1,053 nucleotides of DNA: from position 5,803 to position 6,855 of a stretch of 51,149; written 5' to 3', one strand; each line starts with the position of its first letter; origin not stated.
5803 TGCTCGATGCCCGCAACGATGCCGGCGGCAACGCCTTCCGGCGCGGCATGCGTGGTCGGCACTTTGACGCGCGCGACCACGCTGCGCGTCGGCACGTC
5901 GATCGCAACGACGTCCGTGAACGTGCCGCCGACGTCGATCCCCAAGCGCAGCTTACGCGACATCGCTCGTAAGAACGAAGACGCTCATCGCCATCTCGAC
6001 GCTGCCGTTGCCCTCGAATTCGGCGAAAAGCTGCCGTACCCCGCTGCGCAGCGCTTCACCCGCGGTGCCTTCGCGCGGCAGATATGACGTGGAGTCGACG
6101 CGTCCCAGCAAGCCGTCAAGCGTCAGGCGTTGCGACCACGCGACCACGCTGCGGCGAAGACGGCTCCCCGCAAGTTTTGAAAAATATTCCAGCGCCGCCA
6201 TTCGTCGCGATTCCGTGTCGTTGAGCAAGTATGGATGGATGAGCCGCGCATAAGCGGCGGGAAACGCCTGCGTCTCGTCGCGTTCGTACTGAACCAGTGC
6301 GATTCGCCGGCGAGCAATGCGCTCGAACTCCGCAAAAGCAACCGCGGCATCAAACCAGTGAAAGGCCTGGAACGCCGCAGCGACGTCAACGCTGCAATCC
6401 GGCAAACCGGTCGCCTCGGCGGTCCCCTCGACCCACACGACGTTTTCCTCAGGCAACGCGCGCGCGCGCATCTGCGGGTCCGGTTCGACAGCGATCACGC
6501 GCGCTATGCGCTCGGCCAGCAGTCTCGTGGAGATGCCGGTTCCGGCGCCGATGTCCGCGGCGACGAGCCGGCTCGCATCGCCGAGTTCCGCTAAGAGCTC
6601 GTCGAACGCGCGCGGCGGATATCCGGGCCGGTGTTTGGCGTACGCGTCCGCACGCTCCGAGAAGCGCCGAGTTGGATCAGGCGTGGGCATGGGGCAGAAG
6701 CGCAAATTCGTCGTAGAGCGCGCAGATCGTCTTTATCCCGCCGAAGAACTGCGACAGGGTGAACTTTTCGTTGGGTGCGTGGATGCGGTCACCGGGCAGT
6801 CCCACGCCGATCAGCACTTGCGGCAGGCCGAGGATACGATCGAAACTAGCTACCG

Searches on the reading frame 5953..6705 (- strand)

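Call 59: search_protein_families(library=pfam, proteins=[window:5953-6705:-], max_evalue=0.00001)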
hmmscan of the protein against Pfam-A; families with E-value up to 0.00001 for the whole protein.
window:5953-6705:- (250 aa): 3 families
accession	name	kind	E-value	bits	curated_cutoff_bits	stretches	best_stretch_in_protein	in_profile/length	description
PF08241.18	Methyltransf_11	-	7.2e-15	55.8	21.2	1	51-133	2-89/95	Methyltransferase domain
PF13649.12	Methyltransf_25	-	4.8e-11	43.6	27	1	50-131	2-93/97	Methyltransferase domain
PF08242.18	Methyltransf_12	-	4.1e-06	27.9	30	1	51-122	2-82/98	Methyltransferase domain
